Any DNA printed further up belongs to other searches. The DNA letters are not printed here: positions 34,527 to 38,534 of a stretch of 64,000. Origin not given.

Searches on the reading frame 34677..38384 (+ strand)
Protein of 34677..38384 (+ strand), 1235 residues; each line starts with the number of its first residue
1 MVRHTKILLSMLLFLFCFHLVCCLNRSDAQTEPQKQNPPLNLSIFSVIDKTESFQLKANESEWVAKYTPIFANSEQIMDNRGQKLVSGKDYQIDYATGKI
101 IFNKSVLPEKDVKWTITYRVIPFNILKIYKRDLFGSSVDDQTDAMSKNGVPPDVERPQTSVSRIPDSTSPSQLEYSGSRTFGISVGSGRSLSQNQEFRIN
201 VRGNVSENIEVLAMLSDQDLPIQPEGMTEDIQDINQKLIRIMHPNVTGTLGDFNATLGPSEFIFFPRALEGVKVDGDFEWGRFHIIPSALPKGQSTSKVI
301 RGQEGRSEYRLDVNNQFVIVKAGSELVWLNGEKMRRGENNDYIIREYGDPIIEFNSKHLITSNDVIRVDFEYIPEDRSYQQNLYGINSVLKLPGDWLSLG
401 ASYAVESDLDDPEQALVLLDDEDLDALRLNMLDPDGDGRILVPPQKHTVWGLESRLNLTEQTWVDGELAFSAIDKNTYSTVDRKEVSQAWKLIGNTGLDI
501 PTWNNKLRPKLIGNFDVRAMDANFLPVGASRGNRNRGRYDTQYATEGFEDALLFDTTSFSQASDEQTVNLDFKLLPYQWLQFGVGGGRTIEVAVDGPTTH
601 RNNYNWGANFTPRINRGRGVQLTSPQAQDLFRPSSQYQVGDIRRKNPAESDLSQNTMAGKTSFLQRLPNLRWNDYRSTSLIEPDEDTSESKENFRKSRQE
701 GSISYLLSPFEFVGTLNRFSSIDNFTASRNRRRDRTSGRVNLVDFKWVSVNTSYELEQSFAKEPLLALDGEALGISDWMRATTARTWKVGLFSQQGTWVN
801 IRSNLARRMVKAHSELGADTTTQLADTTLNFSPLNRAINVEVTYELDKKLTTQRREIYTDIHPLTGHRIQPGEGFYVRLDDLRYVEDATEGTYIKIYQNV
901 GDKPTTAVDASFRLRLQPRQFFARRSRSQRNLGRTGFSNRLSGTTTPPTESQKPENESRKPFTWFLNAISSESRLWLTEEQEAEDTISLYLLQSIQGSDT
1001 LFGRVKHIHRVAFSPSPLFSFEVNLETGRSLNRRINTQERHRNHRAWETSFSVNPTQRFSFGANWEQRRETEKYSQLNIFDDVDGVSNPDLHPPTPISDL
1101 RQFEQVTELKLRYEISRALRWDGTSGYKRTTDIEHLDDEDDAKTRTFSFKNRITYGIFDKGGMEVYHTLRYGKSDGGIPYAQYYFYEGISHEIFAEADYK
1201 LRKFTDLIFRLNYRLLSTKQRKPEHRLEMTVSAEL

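Call 51: search_protein_families(library=pfam, proteins=[window:34677-38384:+], max_evalue=0.1)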
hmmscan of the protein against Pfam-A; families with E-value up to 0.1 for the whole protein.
window:34677-38384:+ (1235 aa): 1 family
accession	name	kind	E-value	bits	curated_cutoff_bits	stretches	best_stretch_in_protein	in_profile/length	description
PF14269.12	Arylsulfotran_2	-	0.01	15.7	27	1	45-107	55-116/301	Arylsulfotransferase (ASST)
